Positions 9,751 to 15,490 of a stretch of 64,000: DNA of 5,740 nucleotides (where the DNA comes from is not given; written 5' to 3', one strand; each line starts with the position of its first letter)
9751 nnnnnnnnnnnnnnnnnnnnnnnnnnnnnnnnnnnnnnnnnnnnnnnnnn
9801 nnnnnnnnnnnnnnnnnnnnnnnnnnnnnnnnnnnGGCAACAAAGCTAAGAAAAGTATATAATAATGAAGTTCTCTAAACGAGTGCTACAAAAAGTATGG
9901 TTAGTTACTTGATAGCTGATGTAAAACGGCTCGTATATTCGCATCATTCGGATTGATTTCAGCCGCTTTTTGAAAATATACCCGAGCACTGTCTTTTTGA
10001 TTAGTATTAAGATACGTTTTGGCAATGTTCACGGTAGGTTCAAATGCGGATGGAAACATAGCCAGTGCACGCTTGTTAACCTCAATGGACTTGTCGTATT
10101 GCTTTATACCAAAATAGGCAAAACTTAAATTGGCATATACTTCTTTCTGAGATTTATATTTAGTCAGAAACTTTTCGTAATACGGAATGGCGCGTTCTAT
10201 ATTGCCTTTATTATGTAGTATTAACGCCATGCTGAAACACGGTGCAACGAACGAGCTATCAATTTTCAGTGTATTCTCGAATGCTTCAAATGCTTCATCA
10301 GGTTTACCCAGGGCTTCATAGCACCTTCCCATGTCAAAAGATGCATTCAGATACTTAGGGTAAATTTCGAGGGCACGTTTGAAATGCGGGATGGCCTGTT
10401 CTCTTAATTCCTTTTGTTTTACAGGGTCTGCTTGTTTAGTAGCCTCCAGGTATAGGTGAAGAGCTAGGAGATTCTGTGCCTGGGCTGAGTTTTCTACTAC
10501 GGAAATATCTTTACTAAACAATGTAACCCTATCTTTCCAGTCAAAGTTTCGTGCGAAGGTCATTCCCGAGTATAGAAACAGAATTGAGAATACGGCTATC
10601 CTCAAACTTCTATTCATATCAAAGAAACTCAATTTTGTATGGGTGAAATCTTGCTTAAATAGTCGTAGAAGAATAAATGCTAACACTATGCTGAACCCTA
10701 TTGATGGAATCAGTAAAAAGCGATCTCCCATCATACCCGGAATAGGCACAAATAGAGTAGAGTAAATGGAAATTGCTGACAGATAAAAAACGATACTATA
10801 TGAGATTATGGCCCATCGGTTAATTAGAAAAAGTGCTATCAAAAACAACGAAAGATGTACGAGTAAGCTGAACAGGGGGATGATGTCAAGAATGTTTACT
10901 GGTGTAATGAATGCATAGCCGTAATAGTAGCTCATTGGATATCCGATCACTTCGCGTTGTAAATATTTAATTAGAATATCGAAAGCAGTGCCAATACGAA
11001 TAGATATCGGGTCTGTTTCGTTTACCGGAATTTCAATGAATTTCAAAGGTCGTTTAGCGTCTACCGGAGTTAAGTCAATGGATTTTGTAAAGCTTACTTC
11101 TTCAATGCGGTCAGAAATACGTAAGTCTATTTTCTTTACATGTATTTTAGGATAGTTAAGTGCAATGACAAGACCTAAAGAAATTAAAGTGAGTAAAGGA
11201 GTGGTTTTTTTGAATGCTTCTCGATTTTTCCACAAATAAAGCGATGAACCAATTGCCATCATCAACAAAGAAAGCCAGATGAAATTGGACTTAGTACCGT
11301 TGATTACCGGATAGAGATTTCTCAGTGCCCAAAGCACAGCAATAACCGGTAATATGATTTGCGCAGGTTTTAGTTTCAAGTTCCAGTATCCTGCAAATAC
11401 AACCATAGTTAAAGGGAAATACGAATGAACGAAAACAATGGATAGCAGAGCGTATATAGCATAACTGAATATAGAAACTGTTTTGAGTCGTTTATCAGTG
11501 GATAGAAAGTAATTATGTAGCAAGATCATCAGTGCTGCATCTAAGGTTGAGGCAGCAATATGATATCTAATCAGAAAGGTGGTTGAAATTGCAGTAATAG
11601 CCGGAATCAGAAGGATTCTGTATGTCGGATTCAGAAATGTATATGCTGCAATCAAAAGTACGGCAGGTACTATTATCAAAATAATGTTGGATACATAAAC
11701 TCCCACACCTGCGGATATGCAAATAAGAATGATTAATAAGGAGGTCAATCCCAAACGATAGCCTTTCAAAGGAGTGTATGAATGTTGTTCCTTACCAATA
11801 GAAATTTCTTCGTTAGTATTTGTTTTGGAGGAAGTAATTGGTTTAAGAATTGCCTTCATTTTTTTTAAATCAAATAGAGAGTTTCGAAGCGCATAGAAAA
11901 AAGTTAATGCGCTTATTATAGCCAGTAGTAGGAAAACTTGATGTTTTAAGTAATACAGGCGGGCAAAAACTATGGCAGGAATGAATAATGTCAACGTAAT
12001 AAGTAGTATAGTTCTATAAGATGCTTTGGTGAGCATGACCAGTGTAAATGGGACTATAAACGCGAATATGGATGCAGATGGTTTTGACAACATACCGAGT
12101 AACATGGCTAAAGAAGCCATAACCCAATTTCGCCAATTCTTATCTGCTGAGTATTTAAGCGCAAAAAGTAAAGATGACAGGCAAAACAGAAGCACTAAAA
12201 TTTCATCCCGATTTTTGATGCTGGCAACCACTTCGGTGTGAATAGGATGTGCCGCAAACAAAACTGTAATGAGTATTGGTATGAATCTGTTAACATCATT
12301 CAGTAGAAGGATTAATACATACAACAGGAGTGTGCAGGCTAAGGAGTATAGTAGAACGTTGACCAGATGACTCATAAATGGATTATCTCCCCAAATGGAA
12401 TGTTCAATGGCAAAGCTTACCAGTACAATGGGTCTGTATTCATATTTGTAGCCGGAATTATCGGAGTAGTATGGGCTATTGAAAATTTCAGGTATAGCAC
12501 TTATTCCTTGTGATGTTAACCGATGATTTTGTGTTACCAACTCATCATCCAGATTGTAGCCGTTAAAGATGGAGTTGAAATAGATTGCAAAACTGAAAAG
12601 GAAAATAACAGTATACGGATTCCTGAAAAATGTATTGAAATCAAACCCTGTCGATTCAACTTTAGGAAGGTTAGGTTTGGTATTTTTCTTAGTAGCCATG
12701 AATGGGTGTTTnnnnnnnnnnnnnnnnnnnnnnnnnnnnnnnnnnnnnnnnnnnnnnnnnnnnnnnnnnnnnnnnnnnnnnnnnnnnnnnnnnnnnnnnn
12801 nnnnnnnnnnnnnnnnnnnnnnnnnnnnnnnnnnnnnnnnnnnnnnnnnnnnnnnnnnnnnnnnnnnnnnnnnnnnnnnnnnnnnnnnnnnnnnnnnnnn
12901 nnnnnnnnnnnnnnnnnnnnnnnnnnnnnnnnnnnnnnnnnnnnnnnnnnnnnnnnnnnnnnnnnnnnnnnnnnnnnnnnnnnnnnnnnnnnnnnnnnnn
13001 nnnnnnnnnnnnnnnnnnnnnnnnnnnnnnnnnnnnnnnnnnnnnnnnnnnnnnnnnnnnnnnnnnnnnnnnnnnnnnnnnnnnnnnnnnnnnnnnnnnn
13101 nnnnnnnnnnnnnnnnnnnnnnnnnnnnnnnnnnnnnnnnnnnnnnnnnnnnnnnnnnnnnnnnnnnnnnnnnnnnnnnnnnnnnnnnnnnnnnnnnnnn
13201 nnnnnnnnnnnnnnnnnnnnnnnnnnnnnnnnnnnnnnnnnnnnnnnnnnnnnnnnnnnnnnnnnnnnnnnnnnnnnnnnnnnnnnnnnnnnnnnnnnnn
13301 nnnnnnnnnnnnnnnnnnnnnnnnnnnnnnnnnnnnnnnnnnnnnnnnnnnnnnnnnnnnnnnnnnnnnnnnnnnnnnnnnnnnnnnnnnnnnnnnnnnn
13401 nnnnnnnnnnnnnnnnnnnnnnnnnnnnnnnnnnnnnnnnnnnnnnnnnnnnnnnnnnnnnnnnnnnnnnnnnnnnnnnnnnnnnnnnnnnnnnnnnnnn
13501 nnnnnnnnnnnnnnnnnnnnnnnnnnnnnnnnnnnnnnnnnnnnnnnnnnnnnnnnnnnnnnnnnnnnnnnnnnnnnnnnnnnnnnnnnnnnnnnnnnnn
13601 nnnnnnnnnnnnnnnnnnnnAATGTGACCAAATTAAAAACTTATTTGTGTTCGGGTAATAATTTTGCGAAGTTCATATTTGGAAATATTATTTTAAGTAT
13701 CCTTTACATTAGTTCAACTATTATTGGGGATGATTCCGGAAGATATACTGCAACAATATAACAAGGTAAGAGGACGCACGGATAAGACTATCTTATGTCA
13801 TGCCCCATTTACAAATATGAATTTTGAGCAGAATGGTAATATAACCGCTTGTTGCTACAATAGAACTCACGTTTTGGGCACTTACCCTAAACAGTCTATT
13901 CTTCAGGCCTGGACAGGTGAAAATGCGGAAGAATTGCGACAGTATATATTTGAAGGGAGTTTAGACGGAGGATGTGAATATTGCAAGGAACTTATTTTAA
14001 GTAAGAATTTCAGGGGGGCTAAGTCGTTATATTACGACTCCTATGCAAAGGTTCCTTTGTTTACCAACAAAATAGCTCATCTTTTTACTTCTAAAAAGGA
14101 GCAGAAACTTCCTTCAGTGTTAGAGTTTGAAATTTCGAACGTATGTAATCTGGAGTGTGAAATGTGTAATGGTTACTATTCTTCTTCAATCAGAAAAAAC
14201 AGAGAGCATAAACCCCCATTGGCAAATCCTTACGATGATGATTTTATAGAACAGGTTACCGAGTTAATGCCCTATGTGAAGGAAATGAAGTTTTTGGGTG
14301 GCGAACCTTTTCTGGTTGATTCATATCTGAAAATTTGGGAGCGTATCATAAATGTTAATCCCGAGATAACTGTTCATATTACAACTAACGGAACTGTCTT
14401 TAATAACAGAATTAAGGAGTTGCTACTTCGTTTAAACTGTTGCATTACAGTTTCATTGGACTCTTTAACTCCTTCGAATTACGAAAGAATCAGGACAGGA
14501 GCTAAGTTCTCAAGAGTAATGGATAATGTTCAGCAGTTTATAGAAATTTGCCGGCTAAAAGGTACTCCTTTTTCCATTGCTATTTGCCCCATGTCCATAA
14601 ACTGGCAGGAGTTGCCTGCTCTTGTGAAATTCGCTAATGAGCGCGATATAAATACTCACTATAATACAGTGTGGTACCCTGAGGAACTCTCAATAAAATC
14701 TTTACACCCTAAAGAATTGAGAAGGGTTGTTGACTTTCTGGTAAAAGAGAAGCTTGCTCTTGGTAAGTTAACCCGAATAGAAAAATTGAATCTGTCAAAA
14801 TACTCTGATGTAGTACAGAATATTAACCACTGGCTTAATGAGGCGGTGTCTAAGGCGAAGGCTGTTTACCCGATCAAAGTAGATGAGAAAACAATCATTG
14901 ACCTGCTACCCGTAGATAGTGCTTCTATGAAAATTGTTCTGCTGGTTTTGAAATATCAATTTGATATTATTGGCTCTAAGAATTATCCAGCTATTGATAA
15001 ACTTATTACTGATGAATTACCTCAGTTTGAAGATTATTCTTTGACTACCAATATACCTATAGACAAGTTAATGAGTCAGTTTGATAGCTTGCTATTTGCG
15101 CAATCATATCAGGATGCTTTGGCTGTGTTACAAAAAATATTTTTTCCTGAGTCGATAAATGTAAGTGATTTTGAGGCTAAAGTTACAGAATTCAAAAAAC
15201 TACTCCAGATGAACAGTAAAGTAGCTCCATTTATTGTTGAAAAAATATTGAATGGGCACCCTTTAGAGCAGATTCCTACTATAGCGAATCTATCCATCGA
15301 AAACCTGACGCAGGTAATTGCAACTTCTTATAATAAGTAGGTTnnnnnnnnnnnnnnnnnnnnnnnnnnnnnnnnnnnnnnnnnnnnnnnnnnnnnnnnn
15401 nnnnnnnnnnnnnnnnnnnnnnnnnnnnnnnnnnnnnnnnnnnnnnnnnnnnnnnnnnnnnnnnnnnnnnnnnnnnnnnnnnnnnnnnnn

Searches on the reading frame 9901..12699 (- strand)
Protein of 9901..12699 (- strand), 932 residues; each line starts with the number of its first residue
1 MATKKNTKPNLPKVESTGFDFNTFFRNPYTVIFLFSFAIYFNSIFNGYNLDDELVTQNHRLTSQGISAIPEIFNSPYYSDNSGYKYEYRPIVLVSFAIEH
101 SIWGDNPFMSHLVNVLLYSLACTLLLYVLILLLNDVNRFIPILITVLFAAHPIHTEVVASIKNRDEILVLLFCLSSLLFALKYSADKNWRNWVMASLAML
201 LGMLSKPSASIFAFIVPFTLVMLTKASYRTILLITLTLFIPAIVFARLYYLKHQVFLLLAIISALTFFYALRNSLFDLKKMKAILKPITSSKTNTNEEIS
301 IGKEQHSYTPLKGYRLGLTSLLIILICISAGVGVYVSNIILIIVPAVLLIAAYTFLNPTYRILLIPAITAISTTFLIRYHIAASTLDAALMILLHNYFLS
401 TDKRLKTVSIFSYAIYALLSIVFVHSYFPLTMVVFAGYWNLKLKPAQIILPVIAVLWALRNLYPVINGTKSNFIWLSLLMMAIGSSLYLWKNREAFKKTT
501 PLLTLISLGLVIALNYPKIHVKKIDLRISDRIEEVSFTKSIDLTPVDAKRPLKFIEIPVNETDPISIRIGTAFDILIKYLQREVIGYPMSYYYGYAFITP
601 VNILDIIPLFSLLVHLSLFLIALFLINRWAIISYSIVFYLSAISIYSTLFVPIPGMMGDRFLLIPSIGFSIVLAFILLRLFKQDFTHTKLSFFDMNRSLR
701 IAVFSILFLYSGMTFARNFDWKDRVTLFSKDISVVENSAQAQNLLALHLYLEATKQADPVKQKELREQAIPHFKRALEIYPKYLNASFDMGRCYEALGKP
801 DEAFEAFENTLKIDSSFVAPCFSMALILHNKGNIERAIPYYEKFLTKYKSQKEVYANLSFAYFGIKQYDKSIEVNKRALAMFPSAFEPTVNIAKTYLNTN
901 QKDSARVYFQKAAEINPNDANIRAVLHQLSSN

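Call 91: search_protein_families(library=pfam, proteins=[window:9901-12699:-], max_evalue=0.00001)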
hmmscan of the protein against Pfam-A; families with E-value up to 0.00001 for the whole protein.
window:9901-12699:- (932 aa): 13 families
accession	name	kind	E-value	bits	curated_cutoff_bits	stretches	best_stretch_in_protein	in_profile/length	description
PF00515.34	TPR_1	-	6.8e-22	76.8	27.8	0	789-817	6-34/34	Tetratricopeptide repeat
PF07719.23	TPR_2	-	2.4e-21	74.4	27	0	891-919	6-34/34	Tetratricopeptide repeat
PF13181.12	TPR_8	-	2.6e-20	71.2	25.7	0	891-919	6-34/34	Tetratricopeptide repeat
PF14559.12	TPR_19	-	6.1e-18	65.4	25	1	767-805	8-46/68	Tetratricopeptide repeat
PF13424.12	TPR_12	-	1.7e-13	51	30.1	0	767-814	20-75/77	Tetratricopeptide repeat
PF13428.12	TPR_14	-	4.7e-12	45.8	23.5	0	892-928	7-43/44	Tetratricopeptide repeat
PF13431.12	TPR_17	-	3e-11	43.1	24.4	0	773-803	2-32/34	Tetratricopeptide repeat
PF13174.12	TPR_6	-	3.7e-10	40.2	26.3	0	786-811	2-27/33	Tetratricopeptide repeat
PF13432.12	TPR_16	-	1.6e-09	38.5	32.7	0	767-812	14-59/65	Tetratricopeptide repeat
PF13414.12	TPR_11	-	1.3e-07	31.7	26.8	0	767-798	11-42/42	TPR repeat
PF13374.12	TPR_10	-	3.3e-07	30.6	27.5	0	891-915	7-31/42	Tetratricopeptide repeat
PF13371.12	TPR_9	-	4.3e-07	30.3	35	0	862-929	5-72/73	Tetratricopeptide repeat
PF13176.12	TPR_7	-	9e-07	28.9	27.9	0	821-849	2-30/36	Tetratricopeptide repeat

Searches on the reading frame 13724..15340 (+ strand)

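Call 91: search_protein_families(library=pfam, proteins=[window:13724-15340:+], max_evalue=0.00001)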
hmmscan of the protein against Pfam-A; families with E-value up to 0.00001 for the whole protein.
window:13724-15340:+ (538 aa): 2 families
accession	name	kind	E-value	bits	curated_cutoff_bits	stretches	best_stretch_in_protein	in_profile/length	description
PF04055.27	Radical_SAM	-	6.4e-15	56.2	29.5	1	136-275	2-139/166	Radical SAM superfamily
PF13186.11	SPASM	-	2.8e-06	28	21.5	1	25-87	1-66/67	Iron-sulfur cluster-binding domain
